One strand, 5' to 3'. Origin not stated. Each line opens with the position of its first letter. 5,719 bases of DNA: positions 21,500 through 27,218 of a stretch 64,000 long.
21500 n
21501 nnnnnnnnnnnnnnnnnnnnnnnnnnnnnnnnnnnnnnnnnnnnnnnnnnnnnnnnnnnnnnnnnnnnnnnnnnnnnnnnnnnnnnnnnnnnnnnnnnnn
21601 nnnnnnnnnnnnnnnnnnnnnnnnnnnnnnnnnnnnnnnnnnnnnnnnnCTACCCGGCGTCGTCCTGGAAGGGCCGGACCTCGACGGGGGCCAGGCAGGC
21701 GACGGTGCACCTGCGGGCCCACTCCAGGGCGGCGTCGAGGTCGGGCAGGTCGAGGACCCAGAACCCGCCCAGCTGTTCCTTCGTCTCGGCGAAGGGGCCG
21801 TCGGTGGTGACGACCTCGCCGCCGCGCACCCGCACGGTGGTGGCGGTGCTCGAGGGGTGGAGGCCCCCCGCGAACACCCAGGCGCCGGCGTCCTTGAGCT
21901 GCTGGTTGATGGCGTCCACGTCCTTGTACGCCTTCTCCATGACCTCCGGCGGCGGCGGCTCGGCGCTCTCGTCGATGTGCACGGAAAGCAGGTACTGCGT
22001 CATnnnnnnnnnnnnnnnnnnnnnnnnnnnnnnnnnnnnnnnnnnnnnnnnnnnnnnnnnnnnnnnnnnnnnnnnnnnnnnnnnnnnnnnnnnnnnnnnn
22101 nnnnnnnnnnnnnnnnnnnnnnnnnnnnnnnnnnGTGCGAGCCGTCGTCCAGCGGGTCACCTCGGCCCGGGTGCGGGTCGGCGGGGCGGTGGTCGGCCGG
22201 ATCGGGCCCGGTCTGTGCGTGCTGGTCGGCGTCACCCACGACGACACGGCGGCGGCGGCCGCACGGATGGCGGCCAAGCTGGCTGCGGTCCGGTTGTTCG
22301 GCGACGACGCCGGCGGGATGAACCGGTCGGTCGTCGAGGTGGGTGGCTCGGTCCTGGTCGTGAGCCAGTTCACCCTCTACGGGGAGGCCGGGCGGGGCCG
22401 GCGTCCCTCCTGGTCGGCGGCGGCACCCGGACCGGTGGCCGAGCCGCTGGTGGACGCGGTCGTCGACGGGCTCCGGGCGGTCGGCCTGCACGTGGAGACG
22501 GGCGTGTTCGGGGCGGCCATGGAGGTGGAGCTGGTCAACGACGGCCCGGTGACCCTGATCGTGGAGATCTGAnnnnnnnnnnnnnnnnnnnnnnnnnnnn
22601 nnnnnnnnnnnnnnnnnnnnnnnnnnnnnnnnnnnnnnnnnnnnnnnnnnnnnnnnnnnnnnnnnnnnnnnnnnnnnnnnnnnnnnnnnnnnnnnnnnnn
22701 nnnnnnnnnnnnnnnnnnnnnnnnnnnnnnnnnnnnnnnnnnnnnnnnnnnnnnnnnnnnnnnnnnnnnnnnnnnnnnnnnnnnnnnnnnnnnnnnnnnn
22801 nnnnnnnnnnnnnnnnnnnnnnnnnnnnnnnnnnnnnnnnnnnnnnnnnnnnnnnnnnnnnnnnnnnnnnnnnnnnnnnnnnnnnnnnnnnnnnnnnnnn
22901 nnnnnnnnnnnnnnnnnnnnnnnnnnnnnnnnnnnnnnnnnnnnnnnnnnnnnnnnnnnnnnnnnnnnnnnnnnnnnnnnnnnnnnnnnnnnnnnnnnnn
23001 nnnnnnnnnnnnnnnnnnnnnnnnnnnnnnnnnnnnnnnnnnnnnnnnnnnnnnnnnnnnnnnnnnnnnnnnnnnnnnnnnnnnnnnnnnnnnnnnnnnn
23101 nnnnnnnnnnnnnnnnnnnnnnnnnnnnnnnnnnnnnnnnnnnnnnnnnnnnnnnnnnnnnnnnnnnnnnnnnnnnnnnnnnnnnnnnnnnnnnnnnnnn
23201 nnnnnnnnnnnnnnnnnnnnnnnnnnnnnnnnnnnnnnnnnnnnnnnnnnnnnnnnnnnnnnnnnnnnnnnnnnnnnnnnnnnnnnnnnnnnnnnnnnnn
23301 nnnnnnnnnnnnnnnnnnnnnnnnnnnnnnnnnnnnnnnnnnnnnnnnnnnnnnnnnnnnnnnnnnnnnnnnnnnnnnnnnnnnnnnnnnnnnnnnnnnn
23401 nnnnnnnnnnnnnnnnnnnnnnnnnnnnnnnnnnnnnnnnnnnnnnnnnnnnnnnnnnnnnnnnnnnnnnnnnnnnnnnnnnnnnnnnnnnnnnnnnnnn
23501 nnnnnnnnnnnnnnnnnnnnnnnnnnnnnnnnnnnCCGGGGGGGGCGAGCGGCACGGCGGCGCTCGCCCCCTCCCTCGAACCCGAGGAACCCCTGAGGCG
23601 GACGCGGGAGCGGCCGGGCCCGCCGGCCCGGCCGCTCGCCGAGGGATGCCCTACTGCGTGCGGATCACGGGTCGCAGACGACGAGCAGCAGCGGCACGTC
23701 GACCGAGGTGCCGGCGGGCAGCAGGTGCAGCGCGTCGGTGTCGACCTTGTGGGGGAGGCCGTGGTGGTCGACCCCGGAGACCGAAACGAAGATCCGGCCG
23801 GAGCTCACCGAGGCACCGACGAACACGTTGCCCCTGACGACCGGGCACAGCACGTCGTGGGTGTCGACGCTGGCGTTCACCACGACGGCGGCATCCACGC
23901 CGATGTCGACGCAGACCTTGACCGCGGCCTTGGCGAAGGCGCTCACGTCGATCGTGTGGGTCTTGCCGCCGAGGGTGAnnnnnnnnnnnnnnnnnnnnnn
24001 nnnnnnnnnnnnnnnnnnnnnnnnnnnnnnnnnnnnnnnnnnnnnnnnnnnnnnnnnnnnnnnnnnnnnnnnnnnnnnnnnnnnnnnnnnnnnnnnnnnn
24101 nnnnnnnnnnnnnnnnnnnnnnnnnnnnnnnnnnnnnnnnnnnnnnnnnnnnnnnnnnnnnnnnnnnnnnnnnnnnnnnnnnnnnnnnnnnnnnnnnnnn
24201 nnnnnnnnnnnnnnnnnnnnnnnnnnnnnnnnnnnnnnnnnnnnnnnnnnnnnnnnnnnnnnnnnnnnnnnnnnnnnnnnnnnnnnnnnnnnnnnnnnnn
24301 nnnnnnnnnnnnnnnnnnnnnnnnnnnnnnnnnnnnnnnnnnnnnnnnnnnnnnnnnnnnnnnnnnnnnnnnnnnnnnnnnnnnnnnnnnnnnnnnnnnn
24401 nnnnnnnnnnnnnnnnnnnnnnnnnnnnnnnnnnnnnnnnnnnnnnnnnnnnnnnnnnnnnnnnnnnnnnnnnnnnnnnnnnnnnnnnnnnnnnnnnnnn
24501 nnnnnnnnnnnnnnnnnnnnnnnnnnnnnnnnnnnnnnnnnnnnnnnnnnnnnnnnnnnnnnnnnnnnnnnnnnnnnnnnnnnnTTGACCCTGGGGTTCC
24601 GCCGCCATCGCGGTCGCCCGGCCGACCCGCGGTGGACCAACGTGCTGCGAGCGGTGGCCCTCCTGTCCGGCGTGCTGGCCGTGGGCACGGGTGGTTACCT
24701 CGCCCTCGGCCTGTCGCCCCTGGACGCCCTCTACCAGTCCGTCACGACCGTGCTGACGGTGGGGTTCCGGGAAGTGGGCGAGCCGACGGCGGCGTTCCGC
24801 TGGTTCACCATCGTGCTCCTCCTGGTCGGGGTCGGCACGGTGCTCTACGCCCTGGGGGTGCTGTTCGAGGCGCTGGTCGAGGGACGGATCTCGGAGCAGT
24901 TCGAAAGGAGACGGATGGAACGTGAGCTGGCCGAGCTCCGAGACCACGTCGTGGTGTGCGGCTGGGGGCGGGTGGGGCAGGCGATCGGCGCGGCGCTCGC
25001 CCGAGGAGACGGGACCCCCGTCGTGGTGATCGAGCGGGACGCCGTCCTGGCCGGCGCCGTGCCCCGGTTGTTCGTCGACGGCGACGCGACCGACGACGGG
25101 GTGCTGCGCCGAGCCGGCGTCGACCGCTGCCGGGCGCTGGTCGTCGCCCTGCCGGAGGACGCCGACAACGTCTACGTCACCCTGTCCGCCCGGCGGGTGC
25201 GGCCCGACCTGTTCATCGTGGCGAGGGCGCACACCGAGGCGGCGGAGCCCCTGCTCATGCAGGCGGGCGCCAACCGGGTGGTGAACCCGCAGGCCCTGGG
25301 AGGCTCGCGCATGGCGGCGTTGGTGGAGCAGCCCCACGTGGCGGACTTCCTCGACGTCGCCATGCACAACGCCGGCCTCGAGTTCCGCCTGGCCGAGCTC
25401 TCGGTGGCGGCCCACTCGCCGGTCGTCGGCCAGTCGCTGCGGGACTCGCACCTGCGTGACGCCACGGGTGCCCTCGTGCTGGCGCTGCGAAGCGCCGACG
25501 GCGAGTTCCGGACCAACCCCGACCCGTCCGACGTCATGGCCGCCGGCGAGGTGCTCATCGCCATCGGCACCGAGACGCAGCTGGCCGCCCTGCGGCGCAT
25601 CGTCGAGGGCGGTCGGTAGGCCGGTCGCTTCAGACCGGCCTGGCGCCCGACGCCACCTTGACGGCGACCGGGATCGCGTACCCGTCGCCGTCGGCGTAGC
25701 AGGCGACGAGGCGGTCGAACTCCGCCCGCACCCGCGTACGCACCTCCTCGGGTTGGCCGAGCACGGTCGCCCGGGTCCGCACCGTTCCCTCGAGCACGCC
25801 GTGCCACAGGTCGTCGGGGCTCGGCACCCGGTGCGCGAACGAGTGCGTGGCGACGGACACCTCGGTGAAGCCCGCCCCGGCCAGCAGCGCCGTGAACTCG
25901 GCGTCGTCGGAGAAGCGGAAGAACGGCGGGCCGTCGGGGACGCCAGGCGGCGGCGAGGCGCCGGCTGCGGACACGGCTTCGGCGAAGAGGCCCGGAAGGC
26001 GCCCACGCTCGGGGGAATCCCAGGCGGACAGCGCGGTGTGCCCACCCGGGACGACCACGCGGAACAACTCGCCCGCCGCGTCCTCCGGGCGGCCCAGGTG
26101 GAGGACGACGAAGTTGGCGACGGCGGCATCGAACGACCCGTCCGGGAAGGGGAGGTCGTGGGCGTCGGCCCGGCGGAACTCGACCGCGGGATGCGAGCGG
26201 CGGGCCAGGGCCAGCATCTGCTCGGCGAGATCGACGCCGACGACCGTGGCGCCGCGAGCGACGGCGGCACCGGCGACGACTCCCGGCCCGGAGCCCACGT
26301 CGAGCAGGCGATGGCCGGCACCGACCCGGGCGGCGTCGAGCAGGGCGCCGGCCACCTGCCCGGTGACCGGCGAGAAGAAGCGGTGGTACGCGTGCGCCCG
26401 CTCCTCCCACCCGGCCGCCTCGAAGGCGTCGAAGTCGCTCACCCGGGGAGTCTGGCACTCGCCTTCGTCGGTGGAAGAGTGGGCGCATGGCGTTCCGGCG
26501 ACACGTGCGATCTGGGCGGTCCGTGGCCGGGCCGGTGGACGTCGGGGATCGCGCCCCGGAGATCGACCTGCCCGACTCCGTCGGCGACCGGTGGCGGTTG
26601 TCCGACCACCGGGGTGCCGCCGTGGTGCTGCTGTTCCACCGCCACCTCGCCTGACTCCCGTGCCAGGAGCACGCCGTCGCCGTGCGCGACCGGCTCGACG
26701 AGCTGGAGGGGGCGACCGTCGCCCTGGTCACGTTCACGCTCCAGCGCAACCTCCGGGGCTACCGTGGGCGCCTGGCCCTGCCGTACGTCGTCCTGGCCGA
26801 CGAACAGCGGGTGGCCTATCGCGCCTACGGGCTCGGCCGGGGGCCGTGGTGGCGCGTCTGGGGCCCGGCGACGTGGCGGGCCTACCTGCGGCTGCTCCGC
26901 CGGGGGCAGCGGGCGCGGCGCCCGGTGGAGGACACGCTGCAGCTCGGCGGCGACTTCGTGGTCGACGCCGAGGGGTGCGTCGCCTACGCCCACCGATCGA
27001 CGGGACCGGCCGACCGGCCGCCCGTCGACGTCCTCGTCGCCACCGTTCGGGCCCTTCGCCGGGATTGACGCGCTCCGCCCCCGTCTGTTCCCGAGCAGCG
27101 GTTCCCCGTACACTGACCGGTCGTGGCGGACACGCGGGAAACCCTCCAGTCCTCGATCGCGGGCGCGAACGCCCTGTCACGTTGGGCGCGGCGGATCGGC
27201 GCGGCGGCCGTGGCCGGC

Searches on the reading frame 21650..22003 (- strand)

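Call 22: search_protein_families(library=pfam, proteins=[window:21650-22003:-])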
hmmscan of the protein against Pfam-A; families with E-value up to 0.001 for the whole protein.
window:21650-22003:- (117 aa): 1 family
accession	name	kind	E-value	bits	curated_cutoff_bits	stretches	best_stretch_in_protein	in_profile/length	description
PF03795.20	YCII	-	4.8e-17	62.7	24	1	4-105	3-84/95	YCII-related domain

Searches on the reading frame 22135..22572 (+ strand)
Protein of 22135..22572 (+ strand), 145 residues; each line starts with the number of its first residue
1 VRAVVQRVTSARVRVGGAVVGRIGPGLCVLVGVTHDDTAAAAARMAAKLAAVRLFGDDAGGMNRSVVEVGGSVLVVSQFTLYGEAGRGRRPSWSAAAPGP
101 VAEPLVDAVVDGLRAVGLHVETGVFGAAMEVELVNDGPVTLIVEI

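Call 22: search_protein_families(library=pfam, proteins=[window:22135-22572:+])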
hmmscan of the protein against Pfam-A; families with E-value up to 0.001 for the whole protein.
window:22135-22572:+ (145 aa): 1 family
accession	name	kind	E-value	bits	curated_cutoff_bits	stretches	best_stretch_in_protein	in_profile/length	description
PF02580.21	Tyr_Deacylase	-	4.2e-53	180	25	1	2-144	1-144/144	D-Tyr-tRNA(Tyr) deacylase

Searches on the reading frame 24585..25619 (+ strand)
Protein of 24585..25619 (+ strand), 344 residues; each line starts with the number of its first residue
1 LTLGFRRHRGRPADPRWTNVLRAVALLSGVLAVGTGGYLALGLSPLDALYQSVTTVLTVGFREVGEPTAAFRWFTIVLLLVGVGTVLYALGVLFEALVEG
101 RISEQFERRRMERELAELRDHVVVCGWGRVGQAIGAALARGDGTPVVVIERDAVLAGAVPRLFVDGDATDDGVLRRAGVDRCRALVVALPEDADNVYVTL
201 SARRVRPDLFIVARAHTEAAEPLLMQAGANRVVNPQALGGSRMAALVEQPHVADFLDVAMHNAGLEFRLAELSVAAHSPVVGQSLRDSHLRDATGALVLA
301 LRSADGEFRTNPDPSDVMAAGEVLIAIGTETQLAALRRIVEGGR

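Call 13: search_protein_families(library=pfam, proteins=[window:24585-25619:+])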
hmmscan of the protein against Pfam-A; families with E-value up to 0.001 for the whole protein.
window:24585-25619:+ (344 aa): 3 families
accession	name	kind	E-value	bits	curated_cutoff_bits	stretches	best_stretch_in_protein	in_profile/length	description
PF02254.24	TrkA_N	-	2.9e-28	99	23.8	1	122-235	1-116/116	TrkA-N domain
PF02080.26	TrkA_C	-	2.4e-13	50.2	27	1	269-339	1-69/71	TrkA-C domain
PF07885.22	Ion_trans_2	-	4.1e-09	36.6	22.5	1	27-98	3-78/79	Ion channel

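Call 16: find_related_loci(query=window:24585-25619:+, collection=genome_contigs, flank=10000)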
Query window:24585-25619:+ (344 aa) in genome_contigs; peptide patterns used: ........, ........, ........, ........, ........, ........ (x = any residue, [..] = any of these).
230 stretches matched a pattern; 129 encode a relative of the query (tblastn E <= 1e-3); the best 80 are kept; 80 distinct loci.
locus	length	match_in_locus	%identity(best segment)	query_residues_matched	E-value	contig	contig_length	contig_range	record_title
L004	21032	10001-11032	75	1-344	6e-165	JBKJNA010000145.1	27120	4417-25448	MAG: Acidimicrobiales bacterium isolate ant_bin.349 S1Ck117_5998331_flag_0_multi_22.3736_len_27120, whole genome shotgun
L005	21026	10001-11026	75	1-342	4e-163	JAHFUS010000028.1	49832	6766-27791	MAG: Actinomycetes bacterium isolate nzgw85 NODE_558_length_49833_cov_27.426356, whole genome shotgun sequence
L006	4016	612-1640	76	1-344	4e-164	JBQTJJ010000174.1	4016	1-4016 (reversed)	MAG: Actinomycetota bacterium isolate SAR125 c_000000015179, whole genome shotgun sequence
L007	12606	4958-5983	76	1-342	4e-152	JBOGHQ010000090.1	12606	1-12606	MAG: Acidimicrobiales bacterium isolate SC-S_metawrap_bin.62 k127_4819320, whole genome shotgun sequence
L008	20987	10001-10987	73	14-342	5e-126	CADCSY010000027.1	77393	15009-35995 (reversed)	MAG: uncultured Acidimicrobiales bacterium isolate AVDCRST_MAG20 genome assembly, contig: NODE16, whole genome shotgun s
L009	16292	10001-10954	60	23-341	2e-114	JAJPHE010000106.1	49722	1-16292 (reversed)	MAG: Actinomycetota bacterium isolate Centralia_MAG_137 k107_11162660, whole genome shotgun sequence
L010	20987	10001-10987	58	6-337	2e-110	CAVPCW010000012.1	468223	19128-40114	MAG: uncultured Actinomycetes bacterium isolate MFD00032.bin.1.211 genome assembly, contig: contig_29983, whole genome s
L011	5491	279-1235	58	23-342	5e-109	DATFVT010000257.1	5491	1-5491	MAG TPA_asm: Acidimicrobiia bacterium isolate SMAG_U9471 k141_8793452, whole genome shotgun sequence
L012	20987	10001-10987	58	6-337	2e-107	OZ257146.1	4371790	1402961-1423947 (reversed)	MAG: Acidimicrobiales bacterium isolate dc441f95-861a-4a10-a9b7-c462a55f8454 genome assembly, chromosome: 1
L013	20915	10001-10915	58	36-340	3e-105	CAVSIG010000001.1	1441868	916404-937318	MAG: uncultured Microthrixaceae bacterium isolate MFD02360.bin.2.266 genome assembly, contig: contig_1855, whole genome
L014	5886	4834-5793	56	16-336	2e-103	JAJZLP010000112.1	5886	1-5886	MAG: Actinomycetes bacterium isolate MAS3.bin127 NODE_26335_length_5886_cov_3.060427, whole genome shotgun sequence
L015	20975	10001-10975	53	10-333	3e-97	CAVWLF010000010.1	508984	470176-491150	MAG: uncultured Actinomycetes bacterium isolate MFD04463.bin.1.216 genome assembly, contig: contig_3715, whole genome sh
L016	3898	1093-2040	50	23-339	2e-93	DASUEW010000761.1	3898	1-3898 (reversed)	MAG TPA_asm: Ilumatobacteraceae bacterium isolate SMAG_U1363 k141_1384122, whole genome shotgun sequence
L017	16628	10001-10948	51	16-337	2e-90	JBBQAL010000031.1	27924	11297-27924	MAG: Candidatus Nanopelagicales bacterium isolate Co_metawrap_1463 Cmw_1463_k141_23873616_length_27924_cov_10.6724, whol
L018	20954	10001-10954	50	19-337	5e-90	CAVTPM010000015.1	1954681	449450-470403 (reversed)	MAG: uncultured Actinomycetota bacterium isolate MFD00905.bin.2.215 genome assembly, contig: contig_793, whole genome sh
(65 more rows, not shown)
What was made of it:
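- Tried and rejected: The genome-collection scan with the TrkA-like left-flank protein (call 16) returned 80 loci.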

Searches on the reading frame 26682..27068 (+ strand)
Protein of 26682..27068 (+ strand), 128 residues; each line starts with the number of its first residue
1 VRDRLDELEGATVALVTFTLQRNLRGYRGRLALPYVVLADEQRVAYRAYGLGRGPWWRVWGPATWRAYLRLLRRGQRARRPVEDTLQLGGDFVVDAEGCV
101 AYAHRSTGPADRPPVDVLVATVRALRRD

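Call 13: search_protein_families(library=pfam, proteins=[window:26682-27068:+])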
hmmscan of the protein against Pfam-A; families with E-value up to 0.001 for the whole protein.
window:26682-27068:+ (128 aa): 1 family
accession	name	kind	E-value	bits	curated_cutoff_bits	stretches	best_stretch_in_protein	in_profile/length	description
PF13911.12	AhpC-TSA_2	-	5e-11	43.4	27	1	5-106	9-112/114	AhpC/TSA antioxidant enzyme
